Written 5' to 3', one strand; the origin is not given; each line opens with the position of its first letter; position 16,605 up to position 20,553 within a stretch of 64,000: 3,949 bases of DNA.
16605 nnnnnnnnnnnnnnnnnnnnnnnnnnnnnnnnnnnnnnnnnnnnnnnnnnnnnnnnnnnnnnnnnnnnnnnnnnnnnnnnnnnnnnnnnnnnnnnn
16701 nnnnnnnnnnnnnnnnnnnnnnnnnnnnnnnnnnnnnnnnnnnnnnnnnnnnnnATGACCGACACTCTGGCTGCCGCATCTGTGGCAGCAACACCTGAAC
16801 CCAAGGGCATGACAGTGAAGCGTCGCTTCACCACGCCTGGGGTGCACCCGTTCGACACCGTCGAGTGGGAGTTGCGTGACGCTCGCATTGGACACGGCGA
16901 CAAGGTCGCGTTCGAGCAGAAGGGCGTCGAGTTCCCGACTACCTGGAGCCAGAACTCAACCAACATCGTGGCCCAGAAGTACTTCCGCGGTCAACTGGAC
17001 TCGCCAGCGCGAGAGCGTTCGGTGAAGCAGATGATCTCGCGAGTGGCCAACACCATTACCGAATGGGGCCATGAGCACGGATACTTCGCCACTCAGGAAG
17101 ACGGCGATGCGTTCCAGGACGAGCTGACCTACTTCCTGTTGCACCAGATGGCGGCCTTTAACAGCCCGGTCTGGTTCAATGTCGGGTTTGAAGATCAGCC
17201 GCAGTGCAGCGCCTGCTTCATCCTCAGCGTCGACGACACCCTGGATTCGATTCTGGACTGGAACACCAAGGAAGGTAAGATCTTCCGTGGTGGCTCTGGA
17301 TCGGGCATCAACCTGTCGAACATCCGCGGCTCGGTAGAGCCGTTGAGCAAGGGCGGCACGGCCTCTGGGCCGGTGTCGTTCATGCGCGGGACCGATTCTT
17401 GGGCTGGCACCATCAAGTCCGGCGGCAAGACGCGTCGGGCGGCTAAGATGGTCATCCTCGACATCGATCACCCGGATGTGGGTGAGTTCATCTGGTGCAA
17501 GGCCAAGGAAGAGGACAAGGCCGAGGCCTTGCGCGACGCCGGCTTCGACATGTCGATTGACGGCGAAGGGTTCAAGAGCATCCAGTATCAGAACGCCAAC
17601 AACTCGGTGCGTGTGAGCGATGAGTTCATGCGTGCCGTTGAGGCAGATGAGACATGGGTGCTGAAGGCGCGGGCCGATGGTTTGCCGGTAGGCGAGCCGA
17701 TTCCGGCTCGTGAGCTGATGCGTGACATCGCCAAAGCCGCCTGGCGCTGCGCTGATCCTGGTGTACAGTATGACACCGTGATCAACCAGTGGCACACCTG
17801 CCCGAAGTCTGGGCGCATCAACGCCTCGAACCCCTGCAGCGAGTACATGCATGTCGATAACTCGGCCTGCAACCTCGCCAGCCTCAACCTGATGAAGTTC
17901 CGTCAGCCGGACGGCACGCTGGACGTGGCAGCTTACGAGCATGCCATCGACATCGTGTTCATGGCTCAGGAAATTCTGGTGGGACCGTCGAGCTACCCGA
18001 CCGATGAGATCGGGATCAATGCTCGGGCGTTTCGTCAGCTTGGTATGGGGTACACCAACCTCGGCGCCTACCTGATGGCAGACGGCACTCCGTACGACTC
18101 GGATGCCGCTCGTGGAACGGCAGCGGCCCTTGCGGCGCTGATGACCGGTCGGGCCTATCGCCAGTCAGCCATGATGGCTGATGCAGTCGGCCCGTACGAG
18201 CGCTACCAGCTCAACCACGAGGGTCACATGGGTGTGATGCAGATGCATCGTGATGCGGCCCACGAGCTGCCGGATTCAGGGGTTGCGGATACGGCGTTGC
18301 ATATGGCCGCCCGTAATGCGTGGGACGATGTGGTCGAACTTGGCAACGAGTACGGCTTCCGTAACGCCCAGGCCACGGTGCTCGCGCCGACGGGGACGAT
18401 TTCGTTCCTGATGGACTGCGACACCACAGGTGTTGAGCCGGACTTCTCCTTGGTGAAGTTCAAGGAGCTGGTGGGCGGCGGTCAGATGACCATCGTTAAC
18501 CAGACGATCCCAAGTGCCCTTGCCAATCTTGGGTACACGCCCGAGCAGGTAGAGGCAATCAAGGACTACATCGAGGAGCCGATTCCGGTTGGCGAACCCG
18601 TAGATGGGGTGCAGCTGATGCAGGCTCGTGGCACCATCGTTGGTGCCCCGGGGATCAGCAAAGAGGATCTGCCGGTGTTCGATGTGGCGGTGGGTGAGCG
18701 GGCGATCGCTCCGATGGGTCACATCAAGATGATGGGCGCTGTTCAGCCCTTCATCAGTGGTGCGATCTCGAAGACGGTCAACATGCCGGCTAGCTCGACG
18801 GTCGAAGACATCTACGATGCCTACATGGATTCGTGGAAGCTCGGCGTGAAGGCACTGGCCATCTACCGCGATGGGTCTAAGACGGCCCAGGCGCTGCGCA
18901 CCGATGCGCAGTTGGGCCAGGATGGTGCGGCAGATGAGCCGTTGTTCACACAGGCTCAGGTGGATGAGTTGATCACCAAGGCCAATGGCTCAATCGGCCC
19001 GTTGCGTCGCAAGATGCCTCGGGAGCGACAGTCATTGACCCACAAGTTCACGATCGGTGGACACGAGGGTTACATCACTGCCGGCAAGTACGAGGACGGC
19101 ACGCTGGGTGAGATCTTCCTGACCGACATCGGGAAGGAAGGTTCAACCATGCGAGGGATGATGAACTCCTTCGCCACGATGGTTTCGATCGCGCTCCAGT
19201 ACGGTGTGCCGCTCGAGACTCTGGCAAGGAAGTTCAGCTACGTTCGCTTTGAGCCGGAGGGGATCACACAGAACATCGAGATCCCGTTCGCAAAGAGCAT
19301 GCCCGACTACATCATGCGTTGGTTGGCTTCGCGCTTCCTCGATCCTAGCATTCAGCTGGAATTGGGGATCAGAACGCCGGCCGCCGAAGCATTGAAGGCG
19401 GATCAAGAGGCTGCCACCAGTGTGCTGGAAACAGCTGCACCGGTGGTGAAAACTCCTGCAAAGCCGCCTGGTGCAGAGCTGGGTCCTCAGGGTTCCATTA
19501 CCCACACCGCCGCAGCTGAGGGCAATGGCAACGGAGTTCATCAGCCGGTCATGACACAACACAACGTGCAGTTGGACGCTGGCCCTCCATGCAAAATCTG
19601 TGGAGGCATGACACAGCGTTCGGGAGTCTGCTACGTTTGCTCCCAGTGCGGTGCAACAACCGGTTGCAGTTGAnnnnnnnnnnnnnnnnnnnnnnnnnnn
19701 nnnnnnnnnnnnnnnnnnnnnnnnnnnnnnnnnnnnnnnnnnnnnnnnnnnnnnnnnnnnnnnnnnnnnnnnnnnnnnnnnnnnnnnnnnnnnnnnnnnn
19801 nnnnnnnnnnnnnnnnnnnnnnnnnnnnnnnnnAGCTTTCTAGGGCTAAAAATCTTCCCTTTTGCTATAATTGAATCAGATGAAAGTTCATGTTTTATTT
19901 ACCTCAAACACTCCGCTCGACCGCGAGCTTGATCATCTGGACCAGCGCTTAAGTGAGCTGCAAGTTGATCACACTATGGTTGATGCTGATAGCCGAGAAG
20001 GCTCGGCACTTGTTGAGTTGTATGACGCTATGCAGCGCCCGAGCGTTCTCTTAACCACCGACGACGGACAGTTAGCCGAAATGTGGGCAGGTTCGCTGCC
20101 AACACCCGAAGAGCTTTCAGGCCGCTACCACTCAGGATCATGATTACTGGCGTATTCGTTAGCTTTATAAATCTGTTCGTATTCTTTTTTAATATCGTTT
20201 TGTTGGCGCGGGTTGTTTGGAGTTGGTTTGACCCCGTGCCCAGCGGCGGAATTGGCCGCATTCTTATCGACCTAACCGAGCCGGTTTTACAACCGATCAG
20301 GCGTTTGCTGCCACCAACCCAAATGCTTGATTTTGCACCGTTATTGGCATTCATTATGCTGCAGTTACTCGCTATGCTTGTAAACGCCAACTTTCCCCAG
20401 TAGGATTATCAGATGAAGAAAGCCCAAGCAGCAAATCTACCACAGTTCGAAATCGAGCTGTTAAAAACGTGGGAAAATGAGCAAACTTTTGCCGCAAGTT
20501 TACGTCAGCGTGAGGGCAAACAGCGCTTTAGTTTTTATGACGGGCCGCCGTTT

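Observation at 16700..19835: Class II (B12-dependent) ribonucleotide reductase nrdJ in a high-G+C island, downstream of a native-G+C nrdR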

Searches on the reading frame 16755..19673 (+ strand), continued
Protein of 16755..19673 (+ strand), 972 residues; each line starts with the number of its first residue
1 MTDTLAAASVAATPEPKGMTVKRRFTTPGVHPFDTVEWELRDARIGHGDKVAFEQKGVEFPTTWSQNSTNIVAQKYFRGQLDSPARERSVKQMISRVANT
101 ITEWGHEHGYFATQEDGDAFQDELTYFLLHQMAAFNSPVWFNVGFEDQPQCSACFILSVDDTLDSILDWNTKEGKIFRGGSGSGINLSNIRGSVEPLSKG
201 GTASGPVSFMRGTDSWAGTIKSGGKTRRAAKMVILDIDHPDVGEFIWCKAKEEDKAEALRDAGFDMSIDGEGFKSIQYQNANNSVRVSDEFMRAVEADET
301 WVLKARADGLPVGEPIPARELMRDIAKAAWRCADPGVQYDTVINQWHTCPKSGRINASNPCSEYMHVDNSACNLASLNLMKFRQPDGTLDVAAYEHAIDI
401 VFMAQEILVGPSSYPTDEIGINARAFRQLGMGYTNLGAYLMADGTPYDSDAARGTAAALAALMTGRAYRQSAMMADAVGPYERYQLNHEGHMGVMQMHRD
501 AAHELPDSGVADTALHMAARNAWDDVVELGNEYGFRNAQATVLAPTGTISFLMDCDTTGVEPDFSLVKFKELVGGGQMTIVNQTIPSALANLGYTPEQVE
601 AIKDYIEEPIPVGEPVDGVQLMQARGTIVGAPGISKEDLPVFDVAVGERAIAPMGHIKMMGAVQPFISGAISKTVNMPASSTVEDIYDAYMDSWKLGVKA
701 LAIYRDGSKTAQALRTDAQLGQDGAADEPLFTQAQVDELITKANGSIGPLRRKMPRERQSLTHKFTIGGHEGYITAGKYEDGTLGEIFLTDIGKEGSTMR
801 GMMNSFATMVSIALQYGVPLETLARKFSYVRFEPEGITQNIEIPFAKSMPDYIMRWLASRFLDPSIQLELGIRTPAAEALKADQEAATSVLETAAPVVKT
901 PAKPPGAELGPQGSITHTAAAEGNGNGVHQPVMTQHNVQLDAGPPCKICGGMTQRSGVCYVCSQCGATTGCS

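Call 39: find_encoding_contigs(protein=P0006, flank=10000, max_places=2)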
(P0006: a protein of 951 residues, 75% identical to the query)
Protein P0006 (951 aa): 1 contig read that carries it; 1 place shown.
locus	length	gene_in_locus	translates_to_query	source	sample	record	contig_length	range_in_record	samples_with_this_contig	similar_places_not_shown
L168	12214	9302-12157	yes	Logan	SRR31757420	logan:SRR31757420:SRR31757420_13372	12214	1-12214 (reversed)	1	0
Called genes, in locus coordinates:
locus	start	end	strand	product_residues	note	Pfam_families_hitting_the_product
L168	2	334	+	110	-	?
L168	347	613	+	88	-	-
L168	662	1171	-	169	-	PF06737:Transglycosylas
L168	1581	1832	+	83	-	-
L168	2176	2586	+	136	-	PF11969:DcpS_C, PF01230:HIT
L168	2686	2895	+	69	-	PF01165:Ribosomal_S21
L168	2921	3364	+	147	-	PF09424:YqeY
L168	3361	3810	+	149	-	PF02130:YbeY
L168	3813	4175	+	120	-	PF01219:DAGK_prokar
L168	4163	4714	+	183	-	PF01712:dNK (faint), PF02224:Cytidylate_kin (faint), PF13238:AAA_18 (weak), PF13671:AAA_33, PF00406:ADK, PF13207:AAA_17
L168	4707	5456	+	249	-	PF00557:Peptidase_M24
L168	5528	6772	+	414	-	PF11104:PilM_2 (faint), PF14450:FtsA (weak), PF02491:SHS2_FTSA, PF06277:EutA (weak), PF06723:MreB_Mbl, PF14450:FtsA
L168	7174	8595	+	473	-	PF00091:Tubulin, PF12327:FtsZ_C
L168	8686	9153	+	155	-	PF22811:Zn_ribbon_NrdR, PF03477:ATP-cone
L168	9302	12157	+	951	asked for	PF08471:Ribonuc_red_2_N, PF02867:Ribonuc_red_lgC, PF12637:TSCPD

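Call 43: find_encoding_contigs(protein=P0142, flank=8000, max_places=1)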
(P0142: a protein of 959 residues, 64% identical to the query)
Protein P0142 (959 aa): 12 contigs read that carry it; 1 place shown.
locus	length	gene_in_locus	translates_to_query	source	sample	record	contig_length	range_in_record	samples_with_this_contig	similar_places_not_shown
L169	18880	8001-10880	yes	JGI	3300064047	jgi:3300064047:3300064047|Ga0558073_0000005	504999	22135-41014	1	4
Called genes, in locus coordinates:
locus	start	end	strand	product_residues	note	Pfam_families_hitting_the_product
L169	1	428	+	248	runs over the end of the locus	PF00557:Peptidase_M24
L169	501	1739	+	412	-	PF11104:PilM_2 (faint), PF02491:SHS2_FTSA, PF06723:MreB_Mbl, PF06277:EutA (faint), PF14450:FtsA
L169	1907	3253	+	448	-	PF00091:Tubulin, PF12327:FtsZ_C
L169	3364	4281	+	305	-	-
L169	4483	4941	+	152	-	PF22811:Zn_ribbon_NrdR, PF03477:ATP-cone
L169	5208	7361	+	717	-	PF17975:RNR_Alpha, PF21995:RNR-II_ins_dom, PF02867:Ribonuc_red_lgC (faint)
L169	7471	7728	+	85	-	-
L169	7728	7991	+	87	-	PF02325:CCB3_YggT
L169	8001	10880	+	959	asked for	PF00133:tRNA-synt_1, PF09334:tRNA-synt_1g, PF08264:Anticodon_1, PF19302:DUF5915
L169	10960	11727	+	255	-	PF00142:Fer4_NifH (faint), PF01656:CbiA, PF02374:ArsA_ATPase (weak), PF06564:CBP_BcsQ, PF09140:MipZ (faint), PF10609:ParA, PF13614:AAA_31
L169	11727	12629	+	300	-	PF02195:ParB_N, PF17762:HTH_ParB, PF23552:ParB_C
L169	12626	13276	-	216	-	PF10502:Peptidase_S26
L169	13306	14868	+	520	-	PF03816:LytR_cpsA_psr, PF13399:LytR_C (weak)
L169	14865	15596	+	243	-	-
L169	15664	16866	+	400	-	PF00089:Trypsin, PF13365:Trypsin_2, PF13180:PDZ_2, PF00595:PDZ (weak), PF17820:PDZ_6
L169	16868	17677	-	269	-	PF17827:PrmC_N, PF05175:MTS, PF06325:PrmA, PF02390:Methyltransf_4 (weak), PF13847:Methyltransf_31, PF08241:Methyltransf_11 (weak), PF08242:Methyltransf_12 (weak), PF13649:Methyltransf_25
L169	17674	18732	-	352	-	PF03462:PCRF, PF00472:RF-1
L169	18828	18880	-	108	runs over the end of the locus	PF01197:Ribosomal_L31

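Call 44: find_encoding_contigs(protein=P0161, flank=8000, max_places=1)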
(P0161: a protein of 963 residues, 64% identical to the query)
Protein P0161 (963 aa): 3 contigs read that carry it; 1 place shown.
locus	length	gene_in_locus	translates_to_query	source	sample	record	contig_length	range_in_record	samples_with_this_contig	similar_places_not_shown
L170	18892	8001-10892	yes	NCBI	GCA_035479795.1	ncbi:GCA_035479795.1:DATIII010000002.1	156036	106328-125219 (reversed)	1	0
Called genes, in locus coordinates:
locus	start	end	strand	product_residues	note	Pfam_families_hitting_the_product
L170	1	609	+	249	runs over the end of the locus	PF00557:Peptidase_M24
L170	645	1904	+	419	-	PF14450:FtsA (weak), PF02491:SHS2_FTSA, PF06723:MreB_Mbl, PF11104:PilM_2 (weak), PF06277:EutA, PF14450:FtsA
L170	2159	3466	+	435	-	PF00091:Tubulin, PF12327:FtsZ_C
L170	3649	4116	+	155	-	PF22811:Zn_ribbon_NrdR, PF03477:ATP-cone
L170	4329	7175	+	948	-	PF08471:Ribonuc_red_2_N, PF02867:Ribonuc_red_lgC, PF12637:TSCPD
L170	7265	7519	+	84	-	-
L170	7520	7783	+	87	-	PF02325:CCB3_YggT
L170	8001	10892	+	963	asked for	PF00133:tRNA-synt_1, PF09334:tRNA-synt_1g (weak), PF08264:Anticodon_1, PF19302:DUF5915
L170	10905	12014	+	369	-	PF01098:FTSW_RODA_SPOVE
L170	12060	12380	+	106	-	PF00829:Ribosomal_L21p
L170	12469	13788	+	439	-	PF17936:Big_6, PF19077:Big_13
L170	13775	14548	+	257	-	PF04203:Sortase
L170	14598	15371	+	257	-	PF00142:Fer4_NifH (weak), PF01656:CbiA, PF02374:ArsA_ATPase, PF06564:CBP_BcsQ, PF09140:MipZ, PF10609:ParA, PF13614:AAA_31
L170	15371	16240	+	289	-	PF02195:ParB_N, PF17762:HTH_ParB, PF23552:ParB_C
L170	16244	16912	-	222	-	PF10502:Peptidase_S26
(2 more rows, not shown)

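Call 69: search_protein_families(library=pfam, proteins=[L169:5208-7358:+], max_evalue=0.01)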
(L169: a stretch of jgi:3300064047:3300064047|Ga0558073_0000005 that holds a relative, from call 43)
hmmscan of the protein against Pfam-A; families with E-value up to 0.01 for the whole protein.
L169:5208-7358:+ (717 aa): 3 families
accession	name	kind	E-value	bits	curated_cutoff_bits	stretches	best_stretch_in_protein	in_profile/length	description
PF17975.6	RNR_Alpha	-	7.5e-25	87.8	26.4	1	55-158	3-101/101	Ribonucleotide reductase alpha domain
PF21995.1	RNR-II_ins_dom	-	6.8e-11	42.8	27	1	214-279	28-97/107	B12-dependent ribonucleotide reductase, insertion domain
PF02867.20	Ribonuc_red_lgC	-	6.7e-08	32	23.9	1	403-484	203-295/523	Ribonucleotide reductase, barrel domain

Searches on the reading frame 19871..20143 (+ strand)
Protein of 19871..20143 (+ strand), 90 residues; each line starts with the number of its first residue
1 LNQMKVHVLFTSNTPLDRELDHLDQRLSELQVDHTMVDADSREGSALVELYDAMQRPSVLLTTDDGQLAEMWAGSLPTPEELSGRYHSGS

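Call 9: search_protein_families(library=pfam, proteins=[window:19871-20143:+])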
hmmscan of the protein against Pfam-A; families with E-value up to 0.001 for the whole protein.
window:19871-20143:+ (90 aa): 0 families

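Call 69: search_protein_families(library=pfam, proteins=[window:19880-20140:+], max_evalue=0.01)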
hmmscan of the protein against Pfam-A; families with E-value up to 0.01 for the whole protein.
window:19880-20140:+ (87 aa): 0 families

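Call 72: search_protein_families(library=ncbifam, proteins=[window:19880-20140:+])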
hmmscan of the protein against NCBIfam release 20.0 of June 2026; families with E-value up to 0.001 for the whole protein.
window:19880-20140:+ (87 aa): 0 families

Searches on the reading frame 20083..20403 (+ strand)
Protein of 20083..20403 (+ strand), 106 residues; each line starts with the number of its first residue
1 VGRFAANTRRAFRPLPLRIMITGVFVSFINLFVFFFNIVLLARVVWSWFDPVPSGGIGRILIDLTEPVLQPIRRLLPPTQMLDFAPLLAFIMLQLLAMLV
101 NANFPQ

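Call 9: search_protein_families(library=pfam, proteins=[window:20083-20403:+])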
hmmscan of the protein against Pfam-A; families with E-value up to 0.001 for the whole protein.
window:20083-20403:+ (106 aa): 1 family
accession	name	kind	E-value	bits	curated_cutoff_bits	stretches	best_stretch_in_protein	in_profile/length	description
PF02325.22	YGGT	-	5.1e-16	59.3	27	1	31-100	2-70/70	YGGT family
